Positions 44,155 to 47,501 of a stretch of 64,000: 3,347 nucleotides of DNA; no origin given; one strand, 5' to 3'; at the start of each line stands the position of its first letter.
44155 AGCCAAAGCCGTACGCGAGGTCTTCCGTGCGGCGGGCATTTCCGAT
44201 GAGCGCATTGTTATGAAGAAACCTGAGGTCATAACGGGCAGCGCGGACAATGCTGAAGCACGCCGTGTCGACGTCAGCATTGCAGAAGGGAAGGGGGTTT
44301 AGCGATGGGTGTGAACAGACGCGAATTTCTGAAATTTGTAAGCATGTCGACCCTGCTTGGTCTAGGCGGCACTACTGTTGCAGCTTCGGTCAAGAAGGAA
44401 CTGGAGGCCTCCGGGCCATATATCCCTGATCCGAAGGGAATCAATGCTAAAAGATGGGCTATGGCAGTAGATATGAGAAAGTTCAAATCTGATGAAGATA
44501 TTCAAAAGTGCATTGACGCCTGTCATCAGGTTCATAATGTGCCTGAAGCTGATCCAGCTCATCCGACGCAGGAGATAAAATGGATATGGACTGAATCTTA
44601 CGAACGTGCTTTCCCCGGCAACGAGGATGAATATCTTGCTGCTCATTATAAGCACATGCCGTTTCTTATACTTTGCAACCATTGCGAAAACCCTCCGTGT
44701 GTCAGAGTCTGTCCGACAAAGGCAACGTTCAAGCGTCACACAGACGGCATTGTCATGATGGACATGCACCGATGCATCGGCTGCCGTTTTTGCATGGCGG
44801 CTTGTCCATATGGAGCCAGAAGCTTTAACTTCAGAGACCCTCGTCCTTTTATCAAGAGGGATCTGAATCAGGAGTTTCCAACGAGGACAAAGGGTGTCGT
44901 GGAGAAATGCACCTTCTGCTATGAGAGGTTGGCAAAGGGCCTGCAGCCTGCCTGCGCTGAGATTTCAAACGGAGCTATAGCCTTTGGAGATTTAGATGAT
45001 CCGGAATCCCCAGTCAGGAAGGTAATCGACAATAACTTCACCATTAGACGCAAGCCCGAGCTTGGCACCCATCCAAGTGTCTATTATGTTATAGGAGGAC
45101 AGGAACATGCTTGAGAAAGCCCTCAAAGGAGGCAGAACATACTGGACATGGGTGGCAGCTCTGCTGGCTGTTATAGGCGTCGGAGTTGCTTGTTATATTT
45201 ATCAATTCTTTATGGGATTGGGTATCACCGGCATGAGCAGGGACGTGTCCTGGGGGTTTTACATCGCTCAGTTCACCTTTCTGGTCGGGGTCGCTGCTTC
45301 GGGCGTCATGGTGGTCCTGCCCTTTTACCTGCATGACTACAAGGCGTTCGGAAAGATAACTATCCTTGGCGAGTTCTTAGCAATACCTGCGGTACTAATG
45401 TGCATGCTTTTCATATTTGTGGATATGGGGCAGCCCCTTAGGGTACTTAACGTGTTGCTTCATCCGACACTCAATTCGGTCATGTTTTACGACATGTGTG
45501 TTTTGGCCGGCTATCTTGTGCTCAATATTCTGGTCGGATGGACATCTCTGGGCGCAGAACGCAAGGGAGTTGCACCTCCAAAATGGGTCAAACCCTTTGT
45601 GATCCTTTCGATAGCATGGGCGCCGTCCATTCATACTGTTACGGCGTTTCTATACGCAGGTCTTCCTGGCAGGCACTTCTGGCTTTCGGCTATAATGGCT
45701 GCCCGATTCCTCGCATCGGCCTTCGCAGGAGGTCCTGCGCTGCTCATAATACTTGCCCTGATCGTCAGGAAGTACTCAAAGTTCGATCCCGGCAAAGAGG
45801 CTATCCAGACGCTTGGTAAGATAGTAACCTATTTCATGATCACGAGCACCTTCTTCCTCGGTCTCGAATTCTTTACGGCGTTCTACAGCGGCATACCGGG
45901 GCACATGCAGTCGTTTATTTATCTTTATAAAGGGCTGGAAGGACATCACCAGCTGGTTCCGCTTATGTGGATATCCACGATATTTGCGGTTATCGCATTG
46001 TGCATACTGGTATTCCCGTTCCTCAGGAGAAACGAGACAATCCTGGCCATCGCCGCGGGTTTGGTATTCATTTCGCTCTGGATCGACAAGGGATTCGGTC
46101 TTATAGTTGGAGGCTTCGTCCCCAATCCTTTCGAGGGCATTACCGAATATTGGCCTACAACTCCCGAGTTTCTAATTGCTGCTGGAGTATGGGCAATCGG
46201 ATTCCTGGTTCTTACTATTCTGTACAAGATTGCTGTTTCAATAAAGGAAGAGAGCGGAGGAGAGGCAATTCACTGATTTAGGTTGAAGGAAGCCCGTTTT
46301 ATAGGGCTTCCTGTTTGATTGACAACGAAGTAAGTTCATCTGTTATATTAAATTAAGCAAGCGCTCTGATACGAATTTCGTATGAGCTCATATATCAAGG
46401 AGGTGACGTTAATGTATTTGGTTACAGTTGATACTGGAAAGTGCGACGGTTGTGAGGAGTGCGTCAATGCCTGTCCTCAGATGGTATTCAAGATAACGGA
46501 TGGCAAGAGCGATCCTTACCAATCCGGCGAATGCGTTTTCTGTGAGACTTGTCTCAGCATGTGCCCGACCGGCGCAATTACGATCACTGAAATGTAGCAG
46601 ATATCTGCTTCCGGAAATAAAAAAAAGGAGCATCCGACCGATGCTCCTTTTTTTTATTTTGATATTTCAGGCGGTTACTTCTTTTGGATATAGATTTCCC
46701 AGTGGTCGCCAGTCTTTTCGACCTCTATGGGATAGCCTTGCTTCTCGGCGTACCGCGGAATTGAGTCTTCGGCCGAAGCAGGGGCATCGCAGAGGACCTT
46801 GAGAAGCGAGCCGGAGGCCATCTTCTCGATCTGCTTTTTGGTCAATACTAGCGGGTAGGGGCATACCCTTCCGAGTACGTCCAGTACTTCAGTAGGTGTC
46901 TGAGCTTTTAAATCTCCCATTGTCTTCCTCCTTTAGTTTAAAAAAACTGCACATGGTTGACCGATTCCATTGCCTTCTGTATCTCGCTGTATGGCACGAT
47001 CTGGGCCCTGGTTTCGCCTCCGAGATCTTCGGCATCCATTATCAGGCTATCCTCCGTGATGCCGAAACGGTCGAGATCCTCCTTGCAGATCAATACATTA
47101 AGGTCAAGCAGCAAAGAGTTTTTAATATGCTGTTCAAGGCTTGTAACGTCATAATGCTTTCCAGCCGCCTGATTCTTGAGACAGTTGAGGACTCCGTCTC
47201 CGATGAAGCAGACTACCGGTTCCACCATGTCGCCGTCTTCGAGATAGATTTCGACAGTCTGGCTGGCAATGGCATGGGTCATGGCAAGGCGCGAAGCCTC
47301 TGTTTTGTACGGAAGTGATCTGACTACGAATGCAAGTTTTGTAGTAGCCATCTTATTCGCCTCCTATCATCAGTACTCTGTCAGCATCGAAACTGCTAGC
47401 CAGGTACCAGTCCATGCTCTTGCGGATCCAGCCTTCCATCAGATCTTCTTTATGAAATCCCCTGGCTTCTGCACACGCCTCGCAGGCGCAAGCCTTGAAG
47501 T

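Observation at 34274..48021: dsr locus combining reductive-type markers (dsrD, dsrT-position gene) with oxidative-type dsrEFH-like genes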

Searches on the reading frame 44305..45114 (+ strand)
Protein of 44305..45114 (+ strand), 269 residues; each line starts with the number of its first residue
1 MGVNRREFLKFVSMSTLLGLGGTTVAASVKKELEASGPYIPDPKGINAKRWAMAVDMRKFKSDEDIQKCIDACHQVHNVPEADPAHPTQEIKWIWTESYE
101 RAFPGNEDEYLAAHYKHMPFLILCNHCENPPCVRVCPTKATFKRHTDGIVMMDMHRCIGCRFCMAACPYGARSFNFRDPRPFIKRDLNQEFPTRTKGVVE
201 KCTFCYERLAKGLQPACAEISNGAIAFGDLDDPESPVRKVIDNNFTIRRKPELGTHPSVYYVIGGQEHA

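Call 4: search_protein_families(library=pfam, proteins=[window:44305-45114:+], max_evalue=0.01)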
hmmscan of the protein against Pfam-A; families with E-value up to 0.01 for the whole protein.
window:44305-45114:+ (269 aa): 11 families
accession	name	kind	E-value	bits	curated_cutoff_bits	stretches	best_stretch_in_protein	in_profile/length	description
PF13247.11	Fer4_11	-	3.2e-20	72.6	26.2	2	123-174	9-61/100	4Fe-4S dicluster domain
PF12838.12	Fer4_7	-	1.8e-08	35.2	27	1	156-206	1-42/52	4Fe-4S dicluster domain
PF13237.11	Fer4_10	-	1.3e-06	28.7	25.5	2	123-168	8-53/53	4Fe-4S dicluster domain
PF12837.12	Fer4_6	-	1.9e-06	27.9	25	1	152-171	4-23/24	4Fe-4S binding domain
PF13187.11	Fer4_9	-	2.8e-06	27.7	27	1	124-171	2-51/52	4Fe-4S dicluster domain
PF00037.32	Fer4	-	3.4e-06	27.1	21.1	1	153-172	4-23/24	4Fe-4S binding domain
PF13183.11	Fer4_8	-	5.7e-06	27.2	27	1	154-205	2-57/68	4Fe-4S dicluster domain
PF13534.11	Fer4_17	-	1e-05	26.4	22.2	1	156-205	1-49/61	4Fe-4S dicluster domain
PF25160.1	LdpA_Fe-S-bd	-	4.7e-05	23.5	27.6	1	127-170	5-41/49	LdpA Fe-S cluster-binding domain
PF12797.12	Fer4_2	-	0.00023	21.4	24.5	1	150-169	3-22/22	4Fe-4S binding domain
PF12800.12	Fer4_4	-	0.0012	19.5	24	1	155-170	2-17/17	4Fe-4S binding domain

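Call 6: search_protein_families(library=ncbifam, proteins=[window:44305-45114:+], max_evalue=0.01)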
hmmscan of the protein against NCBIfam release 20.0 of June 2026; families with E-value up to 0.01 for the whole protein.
window:44305-45114:+ (269 aa): 51 families (the best 25 are shown)
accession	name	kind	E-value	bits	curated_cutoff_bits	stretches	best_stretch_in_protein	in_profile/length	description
NF045797.1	DsrO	equivalog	1.2e-91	306.3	200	1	2-262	2-234/235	sulfate reduction electron transfer complex DsrMKJOP subunit DsrO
NF041782.1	mnquin_red_QrcC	equivalog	3.7e-40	138.1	400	1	51-262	1-225/239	menaquinone reductase iron-sulfur cluster-binding subunit QrcC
TIGR03149.1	cyt_nit_nrfC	equivalog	7.9e-38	130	377.6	1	5-262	4-216/225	cytochrome c nitrite reductase Fe-S protein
NF011569.0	PRK14993.1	equivalog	1.5e-37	129.4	416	1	19-262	11-222/244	tetrathionate reductase subunit TtrB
NF041715.1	arsenate_red_ArrB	equivalog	1.3e-36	126.3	450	2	65-180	8-112/233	arsenate respiratory reductase iron-sulfur subunit ArrB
TIGR03478.1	DMSO_red_II_bet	subfamily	3.2e-31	108.4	480.7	1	107-262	116-253/321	DMSO reductase family type II enzyme, iron-sulfur subunit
TIGR02951.1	DMSO_dmsB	equivalog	2.4e-27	96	214.1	1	118-232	58-155/161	DMSO/selenate family reductase complex B subunit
NF042979.1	EthbenzDh_ebdB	equivalog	1.9e-25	89.5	740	1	120-262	149-275/354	ethylbenzene dehydrogenase subunit beta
NF008134.0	PRK10882.1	equivalog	5.3e-22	78.3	263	1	87-232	83-210/329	hydrogenase 2 operon protein HybA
NF045715.1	sulf_resp_HmcB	equivalog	4.3e-20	72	420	1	66-232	49-200/307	sulfate respiration complex iron-sulfur protein HmcB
TIGR01660.1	narH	equivalog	3.2e-18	65.4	524.05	1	120-227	179-268/492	nitrate reductase subunit beta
NF038355.1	FDH3_beta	equivalog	3.1e-17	63.2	240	1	122-230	52-164/180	formate dehydrogenase FDH3 subunit beta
TIGR01582.1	FDH-beta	equivalog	1.4e-15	57.2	334.7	1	124-241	93-193/283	formate dehydrogenase subunit beta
NF007658.0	PRK10330.1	equivalog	7.8e-15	54.8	260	1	122-220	56-146/181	electron transport protein HydN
NF009408.0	PRK12769.1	equivalog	2e-13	49.4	1003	1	121-219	53-135/659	formate-dependent uric acid utilization protein AegA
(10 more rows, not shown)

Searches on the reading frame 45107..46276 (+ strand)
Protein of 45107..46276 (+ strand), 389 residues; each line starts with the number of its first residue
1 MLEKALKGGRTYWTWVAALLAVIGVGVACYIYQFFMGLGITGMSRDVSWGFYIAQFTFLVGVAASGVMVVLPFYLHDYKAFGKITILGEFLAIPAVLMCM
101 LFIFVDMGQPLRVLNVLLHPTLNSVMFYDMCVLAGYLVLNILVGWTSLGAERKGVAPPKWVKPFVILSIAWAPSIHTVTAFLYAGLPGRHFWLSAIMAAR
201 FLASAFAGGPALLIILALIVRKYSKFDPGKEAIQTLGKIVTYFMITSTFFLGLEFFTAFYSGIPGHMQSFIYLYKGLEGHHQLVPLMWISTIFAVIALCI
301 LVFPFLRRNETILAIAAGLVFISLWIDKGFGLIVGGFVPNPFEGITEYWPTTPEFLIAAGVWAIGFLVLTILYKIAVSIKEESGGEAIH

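Call 4: search_protein_families(library=pfam, proteins=[window:45107-46276:+], max_evalue=0.01)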
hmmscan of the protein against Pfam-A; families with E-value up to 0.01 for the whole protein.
window:45107-46276:+ (389 aa): 1 family
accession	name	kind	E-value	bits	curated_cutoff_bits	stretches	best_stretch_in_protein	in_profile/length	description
PF03916.19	NrfD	-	8.2e-32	111.5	25.8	1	41-324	3-297/313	Polysulphide reductase, NrfD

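Call 6: search_protein_families(library=ncbifam, proteins=[window:45107-46276:+], max_evalue=0.01)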
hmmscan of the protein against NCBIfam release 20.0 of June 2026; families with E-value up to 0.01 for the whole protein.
window:45107-46276:+ (389 aa): 3 families
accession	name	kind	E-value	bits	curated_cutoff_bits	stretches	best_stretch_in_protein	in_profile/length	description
NF045798.1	DsrP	equivalog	1.3e-141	472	350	1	1-382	1-346/346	sulfate reduction electron transfer complex DsrMKJOP subunit DsrP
NF041784.1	mnquin_red_QrcD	equivalog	1.4e-12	47.7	570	2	201-374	223-396/408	menaquinone reductase integral membrane subunit QrcD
NF011568.0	PRK14992.1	equivalog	0.0021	17.5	314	1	43-217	13-186/341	tetrathionate reductase subunit TtrC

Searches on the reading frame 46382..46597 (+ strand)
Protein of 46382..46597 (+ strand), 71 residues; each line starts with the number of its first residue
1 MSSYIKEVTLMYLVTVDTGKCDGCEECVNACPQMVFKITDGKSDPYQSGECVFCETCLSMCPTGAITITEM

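Call 4: search_protein_families(library=pfam, proteins=[window:46382-46597:+], max_evalue=0.01)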
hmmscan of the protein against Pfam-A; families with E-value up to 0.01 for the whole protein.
window:46382-46597:+ (71 aa): 15 families
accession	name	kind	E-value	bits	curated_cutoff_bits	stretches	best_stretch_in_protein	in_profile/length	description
PF00037.32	Fer4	-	5.3e-13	48.6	21.1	2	14-34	1-21/24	4Fe-4S binding domain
PF12838.12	Fer4_7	-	4.1e-11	43.6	27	2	20-65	1-52/52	4Fe-4S dicluster domain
PF13187.11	Fer4_9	-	1.6e-09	38.1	27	1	20-66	1-52/52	4Fe-4S dicluster domain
PF14697.11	Fer4_21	-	1.3e-08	35.3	35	2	16-67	3-58/59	4Fe-4S dicluster domain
PF13237.11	Fer4_10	-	7.6e-08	32.6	25.5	1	15-62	3-53/53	4Fe-4S dicluster domain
PF12837.12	Fer4_6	-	1.2e-07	31.7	25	1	14-32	2-20/24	4Fe-4S binding domain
PF13484.11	Fer4_16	-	2.8e-07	31.6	30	2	20-39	1-20/66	4Fe-4S double cluster binding domain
PF12798.12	Fer4_3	-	5.3e-05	24.2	27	0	51-65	1-15/15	4Fe-4S binding domain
PF12797.12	Fer4_2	-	6.3e-05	23.1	24.5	1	14-32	3-21/22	4Fe-4S binding domain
PF12800.12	Fer4_4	-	0.00016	22.1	24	1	19-32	2-15/17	4Fe-4S binding domain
PF13746.11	Fer4_18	-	0.0002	21.9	27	1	45-64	55-74/114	4Fe-4S dicluster domain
PF25160.1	LdpA_Fe-S-bd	-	0.00044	20.4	27.6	0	15-34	22-41/49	LdpA Fe-S cluster-binding domain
PF13459.11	Fer4_15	-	0.0014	19.8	22.4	1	14-44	1-31/66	4Fe-4S single cluster domain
PF13370.11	Fer4_13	-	0.0015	19.6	24.5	0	16-67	1-57/58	4Fe-4S single cluster domain of Ferredoxin I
PF17179.9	Fer4_22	-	0.0051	18.1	27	0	14-34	74-94/95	4Fe-4S dicluster domain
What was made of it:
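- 46382..46597 (+): 71-aa 2x[4Fe-4S] ferredoxin that accompanies the H-E-F genes in related loci. Pfam Fer4 families (call 4).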

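Call 6: search_protein_families(library=ncbifam, proteins=[window:46382-46597:+], max_evalue=0.01)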
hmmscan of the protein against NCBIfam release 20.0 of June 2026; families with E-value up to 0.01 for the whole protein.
window:46382-46597:+ (71 aa): 78 families (the best 25 are shown)
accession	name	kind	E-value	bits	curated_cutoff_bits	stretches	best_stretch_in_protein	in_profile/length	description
NF040864.1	HgcB_ferredoxin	equivalog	1e-12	47.7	99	1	4-69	2-64/93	mercury methylation ferredoxin HgcB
NF043039.1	HgcAB_like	equivalog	6.6e-11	42.4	285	1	12-66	293-349/350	HgcAB-like fusion protein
NF007382.0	PRK09898.1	equivalog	3.8e-10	39.6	213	1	14-70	149-202/208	ferredoxin-like protein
NF006221.0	PRK08348.1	subfamily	4.6e-10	39.3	124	1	15-69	40-95/136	NADH-plastoquinone oxidoreductase subunit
NF045874.1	Vhu_polyferre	exception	3.4e-09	35.9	600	1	15-68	55-106/381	F420-non-reducing hydrogenase associated-polyferredoxin VhuB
NF038196.1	ferrodoxin_EFR1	subfamily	6.1e-09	36.3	75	1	16-69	182-232/242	EFR1 family ferrodoxin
TIGR02700.1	flavo_MJ0208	hypoth_equivalog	2.9e-08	33.3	251.35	1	14-67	143-195/234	dihydromethanopterin reductase (acceptor)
NF009053.0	PRK12387.1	subfamily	5.7e-08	32.7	204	1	18-70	37-94/180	formate hydrogenlyase complex iron-sulfur subunit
NF001988.0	PRK00783.1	equivalog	6.5e-08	32.5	153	1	13-69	165-221/266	DNA-directed RNA polymerase subunit D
NF043069.1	T4HPD_activ_SAM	equivalog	8.5e-08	31.9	425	1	14-67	46-98/299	trans-4-hydroxy-L-proline dehydratase activase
TIGR04041.1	activase_YjjW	hypoth_equivalog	2e-07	30.7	250.2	1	19-65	41-86/276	YjjW family glycine radical enzyme activase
TIGR04395.1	cutC_activ_rSAM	equivalog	2.5e-07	30.3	360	1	12-69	47-106/309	choline TMA-lyase-activating enzyme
TIGR01971.1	NuoI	subfamily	3.8e-07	29.7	113.05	1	18-70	41-102/121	NADH-quinone oxidoreductase, chain I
TIGR03336.1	IOR_alpha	equivalog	4.4e-07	28.6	650.9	1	12-66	543-595/595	indolepyruvate ferredoxin oxidoreductase subunit alpha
NF009410.0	PRK12771.1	subfamily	4.7e-07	28.8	516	1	18-69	511-563/566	NAD(P)-binding protein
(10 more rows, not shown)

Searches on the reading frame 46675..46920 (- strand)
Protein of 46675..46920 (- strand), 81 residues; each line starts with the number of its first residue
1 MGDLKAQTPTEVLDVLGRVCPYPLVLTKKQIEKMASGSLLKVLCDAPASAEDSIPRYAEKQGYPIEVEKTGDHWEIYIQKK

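Call 4: search_protein_families(library=pfam, proteins=[window:46675-46920:-], max_evalue=0.01)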
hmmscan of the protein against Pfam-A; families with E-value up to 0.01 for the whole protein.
window:46675-46920:- (81 aa): 1 family
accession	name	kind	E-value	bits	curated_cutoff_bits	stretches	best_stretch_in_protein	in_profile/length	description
PF01206.22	TusA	-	9.3e-22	77.1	28.6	1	12-80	2-70/70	Sulfurtransferase TusA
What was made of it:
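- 46675..46920 (-): tusA, sulfur carrier, last gene of the H-E-F-tusA operon. Pfam TusA 77 bits (call 4).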

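Call 6: search_protein_families(library=ncbifam, proteins=[window:46675-46920:-], max_evalue=0.01)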
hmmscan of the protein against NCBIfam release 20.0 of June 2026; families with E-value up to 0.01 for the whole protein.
window:46675-46920:- (81 aa): 4 families
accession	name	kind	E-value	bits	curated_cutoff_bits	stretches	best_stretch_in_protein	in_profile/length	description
NF008242.0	PRK11018.1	equivalog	1.9e-13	49.9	79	1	6-79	4-77/78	sulfurtransferase-like selenium metabolism protein YedF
NF001423.0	PRK00299.1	equivalog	1.1e-09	37.9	78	1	6-59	5-57/82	sulfurtransferase TusA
NF041048.1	TusA_like_YeeD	exception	1.6e-09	37.3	147.5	1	13-80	4-72/72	thiosulfate utilization sulfurtransferase TsuB/YeeD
TIGR03527.1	selenium_YedF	equivalog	3e-09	37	110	1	13-79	1-67/194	sulfurtransferase-like selenium metabolism protein YedF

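Call 14: find_encoding_contigs(protein=window:46675-46920:-, flank=4000, max_places=10)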
Protein window:46675-46920:- (81 aa): 4 contigs read that carry it; 3 places shown.
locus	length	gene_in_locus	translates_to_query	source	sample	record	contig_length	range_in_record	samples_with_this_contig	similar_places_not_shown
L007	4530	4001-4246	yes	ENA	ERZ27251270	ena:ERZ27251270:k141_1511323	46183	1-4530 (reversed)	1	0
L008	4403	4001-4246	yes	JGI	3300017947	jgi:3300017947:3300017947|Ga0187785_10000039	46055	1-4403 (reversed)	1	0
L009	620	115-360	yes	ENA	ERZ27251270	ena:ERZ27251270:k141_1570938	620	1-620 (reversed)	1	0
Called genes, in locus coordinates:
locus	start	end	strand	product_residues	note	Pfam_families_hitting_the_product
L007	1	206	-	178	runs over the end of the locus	PF01066:CDP-OH_P_transf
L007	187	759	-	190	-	PF00702:Hydrolase, PF13419:HAD_2 (weak), PF08282:Hydrolase_3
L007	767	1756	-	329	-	PF01380:SIS, PF00571:CBS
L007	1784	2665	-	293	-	PF12146:Hydrolase_4 (faint), PF02089:Palm_thioest (weak), PF07819:PGAP1 (weak), PF24096:DUF7379 (faint)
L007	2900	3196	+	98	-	PF04077:DsrH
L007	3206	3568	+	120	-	PF02635:DsrE (weak)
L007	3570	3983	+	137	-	PF02635:DsrE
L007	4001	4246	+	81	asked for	PF01206:TusA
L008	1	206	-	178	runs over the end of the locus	PF01066:CDP-OH_P_transf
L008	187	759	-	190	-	PF00702:Hydrolase, PF13419:HAD_2 (weak), PF08282:Hydrolase_3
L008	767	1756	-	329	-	PF01380:SIS, PF00571:CBS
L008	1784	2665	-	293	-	PF12146:Hydrolase_4 (faint), PF02089:Palm_thioest (weak), PF07819:PGAP1 (weak), PF24096:DUF7379 (faint)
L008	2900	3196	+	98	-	PF04077:DsrH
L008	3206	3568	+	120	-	PF02635:DsrE (weak)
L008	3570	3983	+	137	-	PF02635:DsrE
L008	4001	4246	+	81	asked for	PF01206:TusA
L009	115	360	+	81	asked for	PF01206:TusA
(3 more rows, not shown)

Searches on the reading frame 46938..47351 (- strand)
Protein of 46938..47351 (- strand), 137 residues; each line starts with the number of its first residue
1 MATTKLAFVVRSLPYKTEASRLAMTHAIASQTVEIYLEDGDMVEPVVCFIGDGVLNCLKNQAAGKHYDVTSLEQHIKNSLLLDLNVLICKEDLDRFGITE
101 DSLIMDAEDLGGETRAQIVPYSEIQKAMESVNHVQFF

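Call 4: search_protein_families(library=pfam, proteins=[window:46938-47351:-], max_evalue=0.01)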
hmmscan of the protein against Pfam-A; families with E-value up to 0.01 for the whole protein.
window:46938-47351:- (137 aa): 1 family
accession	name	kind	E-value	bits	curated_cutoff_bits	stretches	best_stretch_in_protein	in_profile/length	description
PF02635.20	DsrE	-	3.3e-10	40.6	22.7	1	5-117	2-105/116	DsrE/DsrF-like family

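Call 6: search_protein_families(library=ncbifam, proteins=[window:46938-47351:-], max_evalue=0.01)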
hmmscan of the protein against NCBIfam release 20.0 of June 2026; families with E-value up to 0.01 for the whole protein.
window:46938-47351:- (137 aa): 2 families
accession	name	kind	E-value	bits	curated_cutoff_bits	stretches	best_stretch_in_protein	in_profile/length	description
TIGR03010.1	sulf_tusC_dsrF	equivalog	8.4e-08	32.2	94.15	1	5-111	1-99/116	sulfurtransferase complex subunit TusC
NF001238.0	PRK00211.1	equivalog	2.2e-06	27.5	79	1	4-112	2-103/119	sulfurtransferase complex subunit TusC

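Call 24: search_solved_structures(query=window:46938-47351:-, max_evalue=10, show_alignments=3)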
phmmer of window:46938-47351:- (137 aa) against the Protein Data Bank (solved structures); distinct sequences matched with E-value up to 10: 1.
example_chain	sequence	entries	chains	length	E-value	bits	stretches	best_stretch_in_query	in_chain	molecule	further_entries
2xr4_A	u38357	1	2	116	0.6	13.4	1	14-54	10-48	LECTIN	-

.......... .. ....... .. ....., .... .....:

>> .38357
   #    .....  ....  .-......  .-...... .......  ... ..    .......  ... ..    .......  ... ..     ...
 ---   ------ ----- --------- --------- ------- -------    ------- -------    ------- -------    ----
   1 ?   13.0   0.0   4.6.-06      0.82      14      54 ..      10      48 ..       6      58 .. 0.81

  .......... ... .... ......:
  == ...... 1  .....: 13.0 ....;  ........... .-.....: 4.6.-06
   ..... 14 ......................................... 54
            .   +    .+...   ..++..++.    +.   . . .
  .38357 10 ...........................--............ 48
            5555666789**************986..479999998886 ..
